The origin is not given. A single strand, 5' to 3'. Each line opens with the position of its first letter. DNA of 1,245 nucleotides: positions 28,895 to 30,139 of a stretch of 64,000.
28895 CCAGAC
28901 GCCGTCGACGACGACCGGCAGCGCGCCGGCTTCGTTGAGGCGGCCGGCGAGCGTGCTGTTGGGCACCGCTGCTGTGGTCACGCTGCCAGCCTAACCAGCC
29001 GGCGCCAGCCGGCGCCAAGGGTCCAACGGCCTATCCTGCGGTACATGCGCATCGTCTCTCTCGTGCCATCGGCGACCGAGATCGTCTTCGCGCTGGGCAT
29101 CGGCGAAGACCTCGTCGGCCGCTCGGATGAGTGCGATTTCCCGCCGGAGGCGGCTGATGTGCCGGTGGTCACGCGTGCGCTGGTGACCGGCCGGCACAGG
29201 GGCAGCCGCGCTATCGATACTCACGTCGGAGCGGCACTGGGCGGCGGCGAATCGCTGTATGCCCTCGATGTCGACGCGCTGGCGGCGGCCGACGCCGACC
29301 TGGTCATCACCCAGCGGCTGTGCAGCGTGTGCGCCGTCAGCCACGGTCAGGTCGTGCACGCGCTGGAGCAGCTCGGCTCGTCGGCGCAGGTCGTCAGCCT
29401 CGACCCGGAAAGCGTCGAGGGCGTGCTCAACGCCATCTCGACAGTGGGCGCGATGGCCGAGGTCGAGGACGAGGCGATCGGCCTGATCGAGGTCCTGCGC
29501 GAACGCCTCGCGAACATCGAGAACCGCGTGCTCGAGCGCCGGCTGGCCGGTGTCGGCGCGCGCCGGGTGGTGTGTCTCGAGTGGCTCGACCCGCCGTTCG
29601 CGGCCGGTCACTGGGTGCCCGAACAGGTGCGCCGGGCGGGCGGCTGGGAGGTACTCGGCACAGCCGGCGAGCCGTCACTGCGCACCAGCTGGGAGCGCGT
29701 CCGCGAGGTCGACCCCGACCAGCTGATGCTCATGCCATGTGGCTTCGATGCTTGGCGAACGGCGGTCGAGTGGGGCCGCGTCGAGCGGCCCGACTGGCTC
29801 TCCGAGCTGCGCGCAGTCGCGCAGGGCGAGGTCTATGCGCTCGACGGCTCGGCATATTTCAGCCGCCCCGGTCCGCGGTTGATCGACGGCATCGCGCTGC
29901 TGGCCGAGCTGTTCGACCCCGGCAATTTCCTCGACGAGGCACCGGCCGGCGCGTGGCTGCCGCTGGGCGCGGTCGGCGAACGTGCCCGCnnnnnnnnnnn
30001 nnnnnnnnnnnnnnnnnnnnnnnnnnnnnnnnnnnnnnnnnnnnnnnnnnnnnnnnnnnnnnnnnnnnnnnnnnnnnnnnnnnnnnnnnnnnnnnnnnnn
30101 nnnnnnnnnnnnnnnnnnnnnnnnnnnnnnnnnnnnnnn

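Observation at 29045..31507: Cytoplasmic cobalamin-binding protein translationally coupled to two tandem paralogous SAM-methyltransferases, the first with a Zn-ribbon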

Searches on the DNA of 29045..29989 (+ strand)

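Call 28: search_rna_families(sources=[L029, L033, L037, L042, L045, L049, L058, L062, L065, L075, L080], threshold=gathering)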
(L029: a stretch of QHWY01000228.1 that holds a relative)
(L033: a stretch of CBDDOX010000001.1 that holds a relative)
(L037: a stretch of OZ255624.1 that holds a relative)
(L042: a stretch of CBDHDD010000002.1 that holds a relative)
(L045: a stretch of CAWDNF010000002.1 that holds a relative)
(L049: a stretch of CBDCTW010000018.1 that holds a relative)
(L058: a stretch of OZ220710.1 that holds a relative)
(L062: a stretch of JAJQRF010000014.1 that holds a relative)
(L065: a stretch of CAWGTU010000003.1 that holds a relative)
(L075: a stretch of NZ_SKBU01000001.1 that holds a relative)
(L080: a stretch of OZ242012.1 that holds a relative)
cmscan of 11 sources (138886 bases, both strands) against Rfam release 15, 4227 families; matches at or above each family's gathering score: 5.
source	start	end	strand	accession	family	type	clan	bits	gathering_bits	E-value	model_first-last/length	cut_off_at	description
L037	6959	7140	+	RF00174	Cobalamin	Cis-reg; riboswitch;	CL00101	91.3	31.5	5.7e-21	1-189/189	no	Cobalamin riboswitch aptamer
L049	10924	11075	-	RF00174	Cobalamin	Cis-reg; riboswitch;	CL00101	83.6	31.5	9.1e-19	1-189/189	no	Cobalamin riboswitch aptamer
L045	12436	12508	+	RF00005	tRNA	Gene; tRNA;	CL00001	69.3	29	1.1e-12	1-71/71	no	tRNA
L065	1932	2004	+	RF00005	tRNA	Gene; tRNA;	CL00001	69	29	1.3e-12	1-71/71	no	tRNA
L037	10133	10386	+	RF00174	Cobalamin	Cis-reg; riboswitch;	CL00101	44.8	31.5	1.1e-07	1-189/189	no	Cobalamin riboswitch aptamer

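Call 47: search_rna_families(sources=[L048, L050, L051, L052, L053, L054, L055, L056, L057, L059, L060, L061, L063, L064, L066], threshold=gathering)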
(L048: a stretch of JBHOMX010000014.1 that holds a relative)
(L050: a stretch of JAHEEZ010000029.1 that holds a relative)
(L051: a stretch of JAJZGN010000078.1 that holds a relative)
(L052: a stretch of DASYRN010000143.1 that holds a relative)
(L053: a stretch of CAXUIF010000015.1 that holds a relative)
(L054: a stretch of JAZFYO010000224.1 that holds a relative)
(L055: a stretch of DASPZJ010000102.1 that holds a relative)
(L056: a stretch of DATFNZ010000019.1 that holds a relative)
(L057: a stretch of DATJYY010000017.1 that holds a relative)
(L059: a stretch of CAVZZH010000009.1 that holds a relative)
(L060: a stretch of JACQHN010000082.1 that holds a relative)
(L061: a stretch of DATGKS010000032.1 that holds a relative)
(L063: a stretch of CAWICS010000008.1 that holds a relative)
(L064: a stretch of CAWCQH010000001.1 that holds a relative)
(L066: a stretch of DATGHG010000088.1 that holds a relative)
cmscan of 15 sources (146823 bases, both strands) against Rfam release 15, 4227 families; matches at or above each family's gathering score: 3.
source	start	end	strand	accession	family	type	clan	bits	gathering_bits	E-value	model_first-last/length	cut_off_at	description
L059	12003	12075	+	RF00005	tRNA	Gene; tRNA;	CL00001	72.8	29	1.2e-13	1-71/71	no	tRNA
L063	11074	11146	+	RF00005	tRNA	Gene; tRNA;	CL00001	70.9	29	4e-13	1-71/71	no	tRNA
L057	11051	11123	+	RF00005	tRNA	Gene; tRNA;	CL00001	68.2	29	2.3e-12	1-71/71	no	tRNA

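Call 48: search_rna_families(sources=[L067, L068, L069, L070, L071, L072, L073, L074, L076, L077, L078, L079, L081], threshold=gathering)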
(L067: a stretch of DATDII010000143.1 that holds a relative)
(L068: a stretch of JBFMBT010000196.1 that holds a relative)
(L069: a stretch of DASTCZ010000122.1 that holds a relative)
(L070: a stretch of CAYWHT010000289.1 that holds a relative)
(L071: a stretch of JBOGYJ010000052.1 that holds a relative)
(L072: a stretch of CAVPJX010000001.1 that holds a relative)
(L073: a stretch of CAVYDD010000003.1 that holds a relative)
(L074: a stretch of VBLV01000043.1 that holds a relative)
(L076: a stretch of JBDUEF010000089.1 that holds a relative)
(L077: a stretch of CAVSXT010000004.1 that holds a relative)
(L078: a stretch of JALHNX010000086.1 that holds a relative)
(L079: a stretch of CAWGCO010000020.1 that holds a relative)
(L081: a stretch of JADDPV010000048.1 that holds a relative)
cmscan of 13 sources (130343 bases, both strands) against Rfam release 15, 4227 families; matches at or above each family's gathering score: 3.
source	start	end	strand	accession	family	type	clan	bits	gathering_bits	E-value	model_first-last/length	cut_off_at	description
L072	1875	1947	+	RF00005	tRNA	Gene; tRNA;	CL00001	67.1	29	4e-12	1-71/71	no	tRNA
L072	1658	1730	+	RF00005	tRNA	Gene; tRNA;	CL00001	66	29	8e-12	1-71/71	no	tRNA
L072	1758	1832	+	RF00005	tRNA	Gene; tRNA;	CL00001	51.7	29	6.7e-08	1-71/71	no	tRNA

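Call 49: search_rna_families(sources=[L027, L028, L030, L031, L032, L034, L035, L036, L038, L039, L040, L041, L043, L044], threshold=gathering)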
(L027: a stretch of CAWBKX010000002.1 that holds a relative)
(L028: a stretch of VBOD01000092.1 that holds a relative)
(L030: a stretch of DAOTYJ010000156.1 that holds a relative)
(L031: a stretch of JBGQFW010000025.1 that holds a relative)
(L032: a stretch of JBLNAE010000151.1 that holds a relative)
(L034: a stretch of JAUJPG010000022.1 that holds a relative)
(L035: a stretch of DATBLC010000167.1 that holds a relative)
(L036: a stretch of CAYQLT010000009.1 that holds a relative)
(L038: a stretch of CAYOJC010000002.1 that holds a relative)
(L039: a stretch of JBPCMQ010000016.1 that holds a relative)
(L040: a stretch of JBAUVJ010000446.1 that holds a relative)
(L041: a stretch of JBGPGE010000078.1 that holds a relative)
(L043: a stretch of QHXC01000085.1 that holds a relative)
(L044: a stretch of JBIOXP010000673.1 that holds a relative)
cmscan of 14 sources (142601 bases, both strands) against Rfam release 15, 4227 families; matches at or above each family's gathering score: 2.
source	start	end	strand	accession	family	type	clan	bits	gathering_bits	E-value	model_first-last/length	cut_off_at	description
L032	1505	1693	+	RF00174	Cobalamin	Cis-reg; riboswitch;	CL00101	109.9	31.5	2.7e-26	1-189/189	no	Cobalamin riboswitch aptamer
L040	6917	7086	+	RF00174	Cobalamin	Cis-reg; riboswitch;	CL00101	99.4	31.5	2.8e-23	1-189/189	no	Cobalamin riboswitch aptamer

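Call 71: search_rna_families(sources=[L085, L087, L090, L097, L101, L119, L130, L148, L124, L095, L122, L109, L111, L129], threshold=gathering)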
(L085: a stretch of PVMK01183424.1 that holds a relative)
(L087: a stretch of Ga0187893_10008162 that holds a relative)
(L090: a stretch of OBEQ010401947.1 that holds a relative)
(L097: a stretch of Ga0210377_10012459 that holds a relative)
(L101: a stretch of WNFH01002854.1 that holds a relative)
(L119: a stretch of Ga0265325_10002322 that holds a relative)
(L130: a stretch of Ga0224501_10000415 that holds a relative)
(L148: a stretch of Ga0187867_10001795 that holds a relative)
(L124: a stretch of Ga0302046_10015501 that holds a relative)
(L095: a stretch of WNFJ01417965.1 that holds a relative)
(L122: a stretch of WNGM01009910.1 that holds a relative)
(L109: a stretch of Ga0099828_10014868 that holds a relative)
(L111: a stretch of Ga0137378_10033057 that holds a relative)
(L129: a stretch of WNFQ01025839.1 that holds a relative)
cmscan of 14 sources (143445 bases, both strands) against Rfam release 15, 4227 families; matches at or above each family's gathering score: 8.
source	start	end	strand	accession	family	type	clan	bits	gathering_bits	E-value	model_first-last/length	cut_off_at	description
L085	4187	4378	+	RF00174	Cobalamin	Cis-reg; riboswitch;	CL00101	97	31.5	1.4e-22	1-189/189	no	Cobalamin riboswitch aptamer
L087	7665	7918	+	RF00174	Cobalamin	Cis-reg; riboswitch;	CL00101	95.5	31.5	3.7e-22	1-189/189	no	Cobalamin riboswitch aptamer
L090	7562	7866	+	RF00174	Cobalamin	Cis-reg; riboswitch;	CL00101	90.6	31.5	9.2e-21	1-189/189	no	Cobalamin riboswitch aptamer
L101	11653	11865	-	RF00174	Cobalamin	Cis-reg; riboswitch;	CL00101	90.5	31.5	9.6e-21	1-189/189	no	Cobalamin riboswitch aptamer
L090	10717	10918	+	RF00174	Cobalamin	Cis-reg; riboswitch;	CL00101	88.5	31.5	3.5e-20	1-189/189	no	Cobalamin riboswitch aptamer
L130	2303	2592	-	RF02514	5_ureB_sRNA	Gene; sRNA;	-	82.4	40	2e-19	1-292/292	no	5' ureB small RNA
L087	10470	10705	+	RF00174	Cobalamin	Cis-reg; riboswitch;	CL00101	75.9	31.5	1.4e-16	1-189/189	no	Cobalamin riboswitch aptamer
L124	4589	4877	+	RF00174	Cobalamin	Cis-reg; riboswitch;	CL00101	67.5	31.5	3.8e-14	1-189/189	no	Cobalamin riboswitch aptamer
